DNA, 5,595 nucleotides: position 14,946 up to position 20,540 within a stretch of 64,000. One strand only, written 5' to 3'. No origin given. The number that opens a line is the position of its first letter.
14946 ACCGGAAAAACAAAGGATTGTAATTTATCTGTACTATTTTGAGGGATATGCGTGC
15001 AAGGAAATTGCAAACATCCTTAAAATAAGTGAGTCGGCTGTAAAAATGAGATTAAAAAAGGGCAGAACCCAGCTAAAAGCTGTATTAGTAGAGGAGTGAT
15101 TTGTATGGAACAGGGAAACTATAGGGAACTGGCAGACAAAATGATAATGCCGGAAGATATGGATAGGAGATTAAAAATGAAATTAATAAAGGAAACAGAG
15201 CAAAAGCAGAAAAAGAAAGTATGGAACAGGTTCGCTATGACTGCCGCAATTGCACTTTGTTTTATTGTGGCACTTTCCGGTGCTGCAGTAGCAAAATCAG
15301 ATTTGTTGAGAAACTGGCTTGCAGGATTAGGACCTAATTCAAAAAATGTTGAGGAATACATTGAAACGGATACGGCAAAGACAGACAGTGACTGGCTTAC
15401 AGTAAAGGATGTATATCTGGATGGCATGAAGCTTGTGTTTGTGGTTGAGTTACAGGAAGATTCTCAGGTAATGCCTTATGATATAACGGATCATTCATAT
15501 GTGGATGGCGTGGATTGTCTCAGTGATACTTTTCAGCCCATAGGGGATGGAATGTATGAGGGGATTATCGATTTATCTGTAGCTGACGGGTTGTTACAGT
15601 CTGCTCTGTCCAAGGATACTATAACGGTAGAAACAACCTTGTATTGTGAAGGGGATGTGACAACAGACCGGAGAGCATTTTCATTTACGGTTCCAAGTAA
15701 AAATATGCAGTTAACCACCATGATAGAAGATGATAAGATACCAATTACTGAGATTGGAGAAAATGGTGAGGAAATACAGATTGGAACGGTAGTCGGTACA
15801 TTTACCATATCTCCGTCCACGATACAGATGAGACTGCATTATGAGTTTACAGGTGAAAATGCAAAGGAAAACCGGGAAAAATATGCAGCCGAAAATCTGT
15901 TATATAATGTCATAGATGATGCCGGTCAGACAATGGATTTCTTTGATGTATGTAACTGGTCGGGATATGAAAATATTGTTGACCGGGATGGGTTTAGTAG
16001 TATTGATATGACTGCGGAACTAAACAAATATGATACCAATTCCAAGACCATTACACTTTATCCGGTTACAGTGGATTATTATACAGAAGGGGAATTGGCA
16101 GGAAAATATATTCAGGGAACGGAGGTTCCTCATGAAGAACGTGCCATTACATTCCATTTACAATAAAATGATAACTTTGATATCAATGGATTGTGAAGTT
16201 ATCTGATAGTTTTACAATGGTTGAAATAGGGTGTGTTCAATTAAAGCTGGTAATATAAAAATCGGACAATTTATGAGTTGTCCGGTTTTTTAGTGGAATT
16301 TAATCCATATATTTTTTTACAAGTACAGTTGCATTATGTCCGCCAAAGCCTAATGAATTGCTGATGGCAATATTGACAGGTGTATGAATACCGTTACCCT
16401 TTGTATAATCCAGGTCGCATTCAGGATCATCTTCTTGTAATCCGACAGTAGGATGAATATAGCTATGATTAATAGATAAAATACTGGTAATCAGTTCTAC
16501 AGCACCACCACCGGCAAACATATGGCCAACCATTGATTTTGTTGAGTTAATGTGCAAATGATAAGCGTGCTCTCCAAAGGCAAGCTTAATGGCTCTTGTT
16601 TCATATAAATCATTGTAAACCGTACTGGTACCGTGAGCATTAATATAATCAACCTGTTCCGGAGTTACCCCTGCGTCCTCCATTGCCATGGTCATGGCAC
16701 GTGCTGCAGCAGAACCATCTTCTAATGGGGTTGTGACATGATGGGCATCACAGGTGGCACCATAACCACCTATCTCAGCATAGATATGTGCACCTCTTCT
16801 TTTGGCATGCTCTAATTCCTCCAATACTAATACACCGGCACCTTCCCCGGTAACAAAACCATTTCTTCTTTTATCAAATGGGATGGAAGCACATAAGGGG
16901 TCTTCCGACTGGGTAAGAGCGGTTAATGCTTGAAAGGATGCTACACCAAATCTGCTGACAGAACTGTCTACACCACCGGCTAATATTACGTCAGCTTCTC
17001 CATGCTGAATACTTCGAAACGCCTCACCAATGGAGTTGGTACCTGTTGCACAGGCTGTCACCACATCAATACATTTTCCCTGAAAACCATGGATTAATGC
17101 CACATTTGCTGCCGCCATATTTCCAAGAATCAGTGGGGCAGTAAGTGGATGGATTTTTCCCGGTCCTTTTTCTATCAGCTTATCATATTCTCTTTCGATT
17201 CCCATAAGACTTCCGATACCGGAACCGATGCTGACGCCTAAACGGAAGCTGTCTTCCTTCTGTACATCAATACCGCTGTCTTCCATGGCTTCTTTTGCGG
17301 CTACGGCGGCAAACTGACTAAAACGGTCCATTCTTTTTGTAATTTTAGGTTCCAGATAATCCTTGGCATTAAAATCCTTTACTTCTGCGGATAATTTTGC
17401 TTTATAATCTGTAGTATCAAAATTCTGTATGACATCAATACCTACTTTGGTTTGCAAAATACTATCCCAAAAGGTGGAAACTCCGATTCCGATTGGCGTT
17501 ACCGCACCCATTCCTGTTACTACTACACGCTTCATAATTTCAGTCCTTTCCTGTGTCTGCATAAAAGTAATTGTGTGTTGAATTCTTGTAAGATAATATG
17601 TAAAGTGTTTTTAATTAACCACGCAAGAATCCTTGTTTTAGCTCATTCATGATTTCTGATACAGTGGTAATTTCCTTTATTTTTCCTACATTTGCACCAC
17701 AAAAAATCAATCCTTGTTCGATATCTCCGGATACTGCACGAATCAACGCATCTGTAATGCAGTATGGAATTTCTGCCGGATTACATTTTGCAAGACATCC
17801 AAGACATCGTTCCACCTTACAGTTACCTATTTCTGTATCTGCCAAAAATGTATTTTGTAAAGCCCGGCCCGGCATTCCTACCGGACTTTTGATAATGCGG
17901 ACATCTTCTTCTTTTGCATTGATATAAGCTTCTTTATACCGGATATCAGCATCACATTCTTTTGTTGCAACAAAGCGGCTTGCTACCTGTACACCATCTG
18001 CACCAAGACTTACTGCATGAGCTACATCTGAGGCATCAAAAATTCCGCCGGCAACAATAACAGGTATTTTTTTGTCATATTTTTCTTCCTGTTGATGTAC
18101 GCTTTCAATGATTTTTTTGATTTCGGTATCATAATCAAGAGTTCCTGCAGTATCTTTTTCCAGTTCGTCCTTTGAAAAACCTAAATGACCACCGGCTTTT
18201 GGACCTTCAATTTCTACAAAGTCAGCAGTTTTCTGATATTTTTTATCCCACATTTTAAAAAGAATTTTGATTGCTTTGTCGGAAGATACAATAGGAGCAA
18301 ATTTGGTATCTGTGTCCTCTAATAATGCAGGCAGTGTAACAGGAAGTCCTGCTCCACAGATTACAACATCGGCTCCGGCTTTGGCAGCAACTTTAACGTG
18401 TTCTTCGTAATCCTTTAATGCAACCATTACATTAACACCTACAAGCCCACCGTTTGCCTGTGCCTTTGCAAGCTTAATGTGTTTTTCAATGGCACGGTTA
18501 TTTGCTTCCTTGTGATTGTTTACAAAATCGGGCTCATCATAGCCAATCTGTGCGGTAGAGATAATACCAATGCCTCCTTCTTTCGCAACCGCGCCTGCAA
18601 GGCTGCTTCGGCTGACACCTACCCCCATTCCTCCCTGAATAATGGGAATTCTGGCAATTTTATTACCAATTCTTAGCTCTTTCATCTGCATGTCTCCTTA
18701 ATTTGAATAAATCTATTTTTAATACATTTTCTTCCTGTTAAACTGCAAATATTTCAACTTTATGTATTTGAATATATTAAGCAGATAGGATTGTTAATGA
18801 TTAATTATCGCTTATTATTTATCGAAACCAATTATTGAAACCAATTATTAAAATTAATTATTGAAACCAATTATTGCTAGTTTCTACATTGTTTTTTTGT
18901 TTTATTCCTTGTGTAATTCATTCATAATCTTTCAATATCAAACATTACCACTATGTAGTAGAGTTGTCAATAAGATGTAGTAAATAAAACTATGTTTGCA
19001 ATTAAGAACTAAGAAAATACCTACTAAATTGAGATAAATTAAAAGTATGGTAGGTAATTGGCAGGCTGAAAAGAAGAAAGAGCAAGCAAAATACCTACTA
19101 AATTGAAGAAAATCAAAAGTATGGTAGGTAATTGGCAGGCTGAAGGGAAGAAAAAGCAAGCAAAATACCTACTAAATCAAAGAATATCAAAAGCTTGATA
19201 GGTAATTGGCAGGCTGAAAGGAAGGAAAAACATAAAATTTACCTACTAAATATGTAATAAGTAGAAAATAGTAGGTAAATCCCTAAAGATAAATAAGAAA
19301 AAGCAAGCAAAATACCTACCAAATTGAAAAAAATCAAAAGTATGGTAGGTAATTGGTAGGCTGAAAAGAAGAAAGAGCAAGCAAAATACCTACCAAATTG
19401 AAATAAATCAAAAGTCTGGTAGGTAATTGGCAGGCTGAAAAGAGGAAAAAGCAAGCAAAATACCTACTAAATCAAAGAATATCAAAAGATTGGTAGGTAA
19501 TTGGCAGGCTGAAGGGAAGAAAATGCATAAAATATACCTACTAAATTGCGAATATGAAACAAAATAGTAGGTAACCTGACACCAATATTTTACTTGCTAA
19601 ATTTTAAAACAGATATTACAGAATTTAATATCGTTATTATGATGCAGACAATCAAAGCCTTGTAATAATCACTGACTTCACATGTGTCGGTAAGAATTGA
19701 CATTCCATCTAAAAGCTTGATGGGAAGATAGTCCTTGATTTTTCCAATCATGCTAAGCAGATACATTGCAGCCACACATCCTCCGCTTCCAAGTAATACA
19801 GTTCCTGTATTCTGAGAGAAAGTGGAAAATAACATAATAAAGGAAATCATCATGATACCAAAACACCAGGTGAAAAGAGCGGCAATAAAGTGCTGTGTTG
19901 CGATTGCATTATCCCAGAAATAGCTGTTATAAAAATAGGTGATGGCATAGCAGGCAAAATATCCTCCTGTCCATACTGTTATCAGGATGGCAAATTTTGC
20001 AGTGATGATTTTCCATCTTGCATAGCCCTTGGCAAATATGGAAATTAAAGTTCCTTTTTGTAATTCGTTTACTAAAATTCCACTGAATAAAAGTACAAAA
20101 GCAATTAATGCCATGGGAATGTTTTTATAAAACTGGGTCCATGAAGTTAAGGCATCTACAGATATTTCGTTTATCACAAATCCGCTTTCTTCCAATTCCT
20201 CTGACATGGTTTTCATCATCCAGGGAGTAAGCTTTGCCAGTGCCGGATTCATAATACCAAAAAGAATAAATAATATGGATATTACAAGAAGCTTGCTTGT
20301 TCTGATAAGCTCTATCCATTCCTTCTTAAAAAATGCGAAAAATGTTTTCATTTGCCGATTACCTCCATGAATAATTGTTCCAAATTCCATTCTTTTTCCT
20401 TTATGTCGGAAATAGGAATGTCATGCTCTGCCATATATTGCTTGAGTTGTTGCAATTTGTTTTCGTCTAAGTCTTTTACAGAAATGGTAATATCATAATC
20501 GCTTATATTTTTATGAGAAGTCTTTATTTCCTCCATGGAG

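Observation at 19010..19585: Eight helically phased 74-bp units, each a covarying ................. hairpin, fill a 0.9-kb gene-free gap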

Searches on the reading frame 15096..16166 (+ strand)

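Call 86: search_protein_families(library=pfam, proteins=[window:15096-16166:+], max_evalue=0.00001)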
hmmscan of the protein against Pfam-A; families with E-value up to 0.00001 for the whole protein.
window:15096-16166:+ (356 aa): 0 families

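Call 89: search_protein_families(library=pfam, proteins=[window:15096-16166:+], max_evalue=0.001)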
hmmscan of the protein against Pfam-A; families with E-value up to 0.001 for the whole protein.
window:15096-16166:+ (356 aa): 1 family
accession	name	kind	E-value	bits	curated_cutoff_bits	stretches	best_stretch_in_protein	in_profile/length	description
PF18705.7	DUF5643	-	1.2e-05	25.7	34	1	237-335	23-102/115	Family of unknown function (DUF5643)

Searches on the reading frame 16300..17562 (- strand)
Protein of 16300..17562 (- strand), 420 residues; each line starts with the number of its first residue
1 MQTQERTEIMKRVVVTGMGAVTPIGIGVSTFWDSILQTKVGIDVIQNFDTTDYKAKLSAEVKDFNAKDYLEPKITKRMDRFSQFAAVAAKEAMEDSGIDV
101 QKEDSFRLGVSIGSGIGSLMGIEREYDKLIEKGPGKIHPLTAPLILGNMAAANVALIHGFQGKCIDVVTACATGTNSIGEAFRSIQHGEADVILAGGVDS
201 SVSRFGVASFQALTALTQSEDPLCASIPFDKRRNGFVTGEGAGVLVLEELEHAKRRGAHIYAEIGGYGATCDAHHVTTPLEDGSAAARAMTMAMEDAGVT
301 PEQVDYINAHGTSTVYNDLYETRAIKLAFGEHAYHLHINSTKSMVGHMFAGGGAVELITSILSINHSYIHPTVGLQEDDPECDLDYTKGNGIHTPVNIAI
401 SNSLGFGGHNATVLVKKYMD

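Call 9: search_protein_families(library=pfam, proteins=[window:16300-17562:-])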
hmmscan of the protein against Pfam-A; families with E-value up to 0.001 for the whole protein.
window:16300-17562:- (420 aa): 3 families
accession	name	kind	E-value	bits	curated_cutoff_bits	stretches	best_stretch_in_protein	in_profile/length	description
PF00109.32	ketoacyl-synt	-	9.8e-56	189.6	20.8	1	10-253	1-252/252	Beta-ketoacyl synthase, N-terminal domain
PF02801.28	Ketoacyl-synt_C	-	1.3e-36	125.7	20.8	1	261-375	1-118/119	Beta-ketoacyl synthase, C-terminal domain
PF00108.29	Thiolase_N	-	6.4e-06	26.2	26.4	1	149-200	61-114/260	Thiolase, N-terminal domain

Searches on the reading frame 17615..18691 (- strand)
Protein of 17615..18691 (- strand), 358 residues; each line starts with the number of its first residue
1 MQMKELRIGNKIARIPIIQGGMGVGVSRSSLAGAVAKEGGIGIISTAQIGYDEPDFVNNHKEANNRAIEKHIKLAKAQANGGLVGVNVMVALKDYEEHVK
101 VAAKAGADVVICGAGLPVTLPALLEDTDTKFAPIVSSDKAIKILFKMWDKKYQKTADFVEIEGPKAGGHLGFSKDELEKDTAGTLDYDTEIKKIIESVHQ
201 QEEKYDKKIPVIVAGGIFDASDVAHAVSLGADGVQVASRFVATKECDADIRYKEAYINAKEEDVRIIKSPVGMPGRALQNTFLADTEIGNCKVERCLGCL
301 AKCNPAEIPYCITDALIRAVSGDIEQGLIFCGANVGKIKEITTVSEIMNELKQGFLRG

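Call 9: search_protein_families(library=pfam, proteins=[window:17615-18691:-])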
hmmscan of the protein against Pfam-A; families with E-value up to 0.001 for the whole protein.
window:17615-18691:- (358 aa): 6 families
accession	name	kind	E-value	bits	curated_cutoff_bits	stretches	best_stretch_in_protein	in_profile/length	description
PF03060.21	NMO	-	4.2e-48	164.9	28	1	14-353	11-330/331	Nitronate monooxygenase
PF00478.31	IMPDH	-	1.6e-11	44.2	25.6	2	14-112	34-122/345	IMP dehydrogenase / GMP reductase domain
PF01645.23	Glu_synthase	-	5.8e-06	26.2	20.4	1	152-246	225-313/369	Conserved region in glutamate synthase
PF01070.24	FMN_dh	-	5.6e-05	22.8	24.9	1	198-240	263-305/350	FMN-dependent dehydrogenase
PF01180.27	DHO_dh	-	0.0002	21.1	27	1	195-241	227-273/291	Dihydroorotate dehydrogenase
PF05690.20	ThiG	-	0.00035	20.5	23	1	207-241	174-208/247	Thiazole biosynthesis protein ThiG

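Call 27: find_encoding_contigs(protein=window:17615-18691:-, flank=4000, max_places=10)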
Protein window:17615-18691:- (358 aa): no gene with exactly this product is on record in the collection.

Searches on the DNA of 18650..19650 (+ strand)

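Call 20: search_rna_families(source=window, start=18650, end=19650, threshold=evalue, max_evalue=10)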
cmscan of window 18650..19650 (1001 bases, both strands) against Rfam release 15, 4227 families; matches with E-value up to 10: 7.
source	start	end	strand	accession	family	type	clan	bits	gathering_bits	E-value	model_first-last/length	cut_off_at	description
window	19300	19364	+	RF01666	rox2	Cis-reg;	-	22.3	55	0.49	1-71/71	no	Drosophila rox2 ncRNA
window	19448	19512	+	RF01666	rox2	Cis-reg;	-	18.2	55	4.9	1-71/71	no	Drosophila rox2 ncRNA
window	19362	19432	+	RF01190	snR50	Gene; snRNA; snoRNA; CD-box;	-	17.8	45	9.7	1-89/89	no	Small nucleolar RNA snR50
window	19374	19438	+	RF01666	rox2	Cis-reg;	-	17.5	55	7.3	1-71/71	no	Drosophila rox2 ncRNA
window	19310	19362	+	RF02751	ES036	Gene; sRNA;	-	16.7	37.6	3.5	1-43/43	no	ES036 (CssrF) sRNA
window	18828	18880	+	RF00927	mir-582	Gene; miRNA;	-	16.6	84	4.6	1-83/83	no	mir-582 microRNA precursor family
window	19461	19532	+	RF03020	RT-17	Gene; sRNA;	-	15.7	40.4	6.2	1-95/95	no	RT-17 RNA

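Call 62: search_dna_similar(query=window:19005-19585:+, collection=plasmids, mode=distant, max_evalue=0.001, max_rows=15)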
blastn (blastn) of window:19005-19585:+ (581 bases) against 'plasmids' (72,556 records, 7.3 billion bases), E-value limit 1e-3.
No match.

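Call 63: search_dna_similar(query=window:19005-19585:+, collection=phages, mode=distant, max_evalue=0.001, max_rows=15)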
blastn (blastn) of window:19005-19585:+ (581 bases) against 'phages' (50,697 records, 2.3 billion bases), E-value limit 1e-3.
No match.

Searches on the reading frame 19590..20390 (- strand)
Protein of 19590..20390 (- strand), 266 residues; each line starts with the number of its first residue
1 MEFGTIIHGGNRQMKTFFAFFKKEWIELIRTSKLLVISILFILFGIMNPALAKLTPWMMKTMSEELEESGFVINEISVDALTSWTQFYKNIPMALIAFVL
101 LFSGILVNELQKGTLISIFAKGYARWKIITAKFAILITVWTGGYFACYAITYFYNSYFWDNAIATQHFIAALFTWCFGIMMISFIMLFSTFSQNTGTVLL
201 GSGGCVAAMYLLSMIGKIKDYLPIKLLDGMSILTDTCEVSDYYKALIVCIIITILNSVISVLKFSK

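Call 9: search_protein_families(library=pfam, proteins=[window:19590-20390:-])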
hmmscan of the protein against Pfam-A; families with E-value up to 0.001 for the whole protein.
window:19590-20390:- (266 aa): 1 family
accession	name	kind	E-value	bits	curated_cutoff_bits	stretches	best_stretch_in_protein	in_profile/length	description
PF12679.13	ABC2_membrane_2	-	7.1e-12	45.6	27.2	1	20-215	3-201/283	ABC-2 family transporter protein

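Call 26: find_encoding_contigs(protein=window:19590-20390:-, flank=4000, max_places=10)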
Protein window:19590-20390:- (266 aa): no gene with exactly this product is on record in the collection.

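Call 39: find_homologous_proteins(query=window:19590-20390:-, max_evalue=1e-20)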
Query window:19590-20390:- (266 aa): 1883 proteins with E <= 1e-20 among 2699 candidates; the best 120 are listed.
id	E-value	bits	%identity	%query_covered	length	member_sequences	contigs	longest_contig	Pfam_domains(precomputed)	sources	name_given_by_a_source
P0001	2.2e-158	544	100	95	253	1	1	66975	PF12679.14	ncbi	ncbi:MAG: ABC transporter permease subunit [Lachnospiraceae bacterium]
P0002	5.6e-131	454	81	95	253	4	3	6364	PF12679.14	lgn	-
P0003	1.3e-121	423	74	95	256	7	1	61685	PF12679.14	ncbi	ncbi:MAG: ABC transporter permease [Lachnospiraceae bacterium]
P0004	1.1e-119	417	74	95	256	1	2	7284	PF12679.14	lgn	-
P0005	7.0e-105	368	64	95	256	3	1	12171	PF12679.14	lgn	-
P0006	9.6e-83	296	55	95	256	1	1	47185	PF12679.14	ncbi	-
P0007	2.5e-82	294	53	95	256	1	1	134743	PF12679.14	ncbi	-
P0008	3.4e-82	294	53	95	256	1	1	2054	PF12679.14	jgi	-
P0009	4.5e-82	293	54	95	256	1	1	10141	PF12679.14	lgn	-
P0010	4.6e-82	293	54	95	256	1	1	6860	PF12679.14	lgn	-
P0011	7.4e-82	293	53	95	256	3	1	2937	PF12679.14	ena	-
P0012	1.2e-81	292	53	95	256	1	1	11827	PF12679.14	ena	-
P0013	1.3e-81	292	55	95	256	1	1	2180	PF12679.14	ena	-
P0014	1.6e-81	292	54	95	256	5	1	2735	PF12679.14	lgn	-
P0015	1.8e-81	292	53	95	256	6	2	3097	PF12679.14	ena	-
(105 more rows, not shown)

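Call 40: find_encoding_contigs(protein=P0001, flank=3000, max_places=3)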
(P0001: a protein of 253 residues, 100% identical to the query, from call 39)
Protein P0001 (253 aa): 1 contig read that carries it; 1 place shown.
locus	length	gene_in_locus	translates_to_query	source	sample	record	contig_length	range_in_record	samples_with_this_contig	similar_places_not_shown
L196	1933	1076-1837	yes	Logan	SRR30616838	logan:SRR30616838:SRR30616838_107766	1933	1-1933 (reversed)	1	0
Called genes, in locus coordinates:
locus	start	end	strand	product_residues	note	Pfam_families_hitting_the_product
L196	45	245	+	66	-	PF13396:PLDc_N (weak)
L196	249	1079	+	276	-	PF00005:ABC_tran, PF13304:AAA_21 (weak)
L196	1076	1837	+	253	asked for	PF12679:ABC2_membrane_2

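Call 41: find_encoding_contigs(protein=P0002, flank=4000, max_places=4)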
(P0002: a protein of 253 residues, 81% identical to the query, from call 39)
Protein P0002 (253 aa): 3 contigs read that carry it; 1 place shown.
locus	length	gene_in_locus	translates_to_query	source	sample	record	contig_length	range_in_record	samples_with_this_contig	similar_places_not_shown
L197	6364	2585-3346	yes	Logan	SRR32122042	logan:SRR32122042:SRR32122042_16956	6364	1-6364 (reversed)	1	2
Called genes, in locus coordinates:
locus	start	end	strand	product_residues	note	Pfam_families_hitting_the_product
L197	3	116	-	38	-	?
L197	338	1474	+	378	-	PF01381:HTH_3, PF12844:HTH_19, PF13443:HTH_26 (weak), PF13560:HTH_31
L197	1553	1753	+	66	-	PF13396:PLDc_N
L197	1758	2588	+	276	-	PF00005:ABC_tran, PF13304:AAA_21 (weak)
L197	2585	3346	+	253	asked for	PF12679:ABC2_membrane_2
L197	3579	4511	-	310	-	PF01699:Na_Ca_ex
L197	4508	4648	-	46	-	-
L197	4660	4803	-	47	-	-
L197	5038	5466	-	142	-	-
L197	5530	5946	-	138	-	PF00190:Cupin_1 (weak), PF07883:Cupin_2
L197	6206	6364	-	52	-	?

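Call 42: find_encoding_contigs(protein=P0003, flank=4000, max_places=4)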
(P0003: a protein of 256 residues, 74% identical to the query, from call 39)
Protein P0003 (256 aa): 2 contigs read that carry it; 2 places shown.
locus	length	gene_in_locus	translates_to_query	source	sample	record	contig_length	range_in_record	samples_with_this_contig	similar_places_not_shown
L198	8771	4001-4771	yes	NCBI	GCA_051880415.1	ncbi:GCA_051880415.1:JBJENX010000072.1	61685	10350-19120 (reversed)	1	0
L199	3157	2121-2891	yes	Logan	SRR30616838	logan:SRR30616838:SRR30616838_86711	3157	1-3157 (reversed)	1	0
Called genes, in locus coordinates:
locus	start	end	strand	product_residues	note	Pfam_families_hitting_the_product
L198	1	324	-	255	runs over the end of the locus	PF02965:Met_synt_B12 (weak)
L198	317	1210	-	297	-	PF02219:MTHFR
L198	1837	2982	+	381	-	PF01381:HTH_3, PF12844:HTH_19, PF13443:HTH_26 (weak), PF13560:HTH_31 (weak)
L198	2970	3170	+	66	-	PF13396:PLDc_N (weak)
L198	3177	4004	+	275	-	PF00005:ABC_tran, PF13304:AAA_21 (weak)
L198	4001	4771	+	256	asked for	PF12679:ABC2_membrane_2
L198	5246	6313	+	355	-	PF00478:IMPDH (faint), PF03060:NMO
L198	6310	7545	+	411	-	PF00109:ketoacyl-synt, PF00108:Thiolase_N (faint), PF02801:Ketoacyl-synt_C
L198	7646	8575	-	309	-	PF01699:Na_Ca_ex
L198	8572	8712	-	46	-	-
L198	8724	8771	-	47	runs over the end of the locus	-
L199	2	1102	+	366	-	?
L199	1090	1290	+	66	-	PF13396:PLDc_N (weak)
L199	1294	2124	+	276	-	PF00005:ABC_tran, PF13304:AAA_21 (weak)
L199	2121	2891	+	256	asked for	PF12679:ABC2_membrane_2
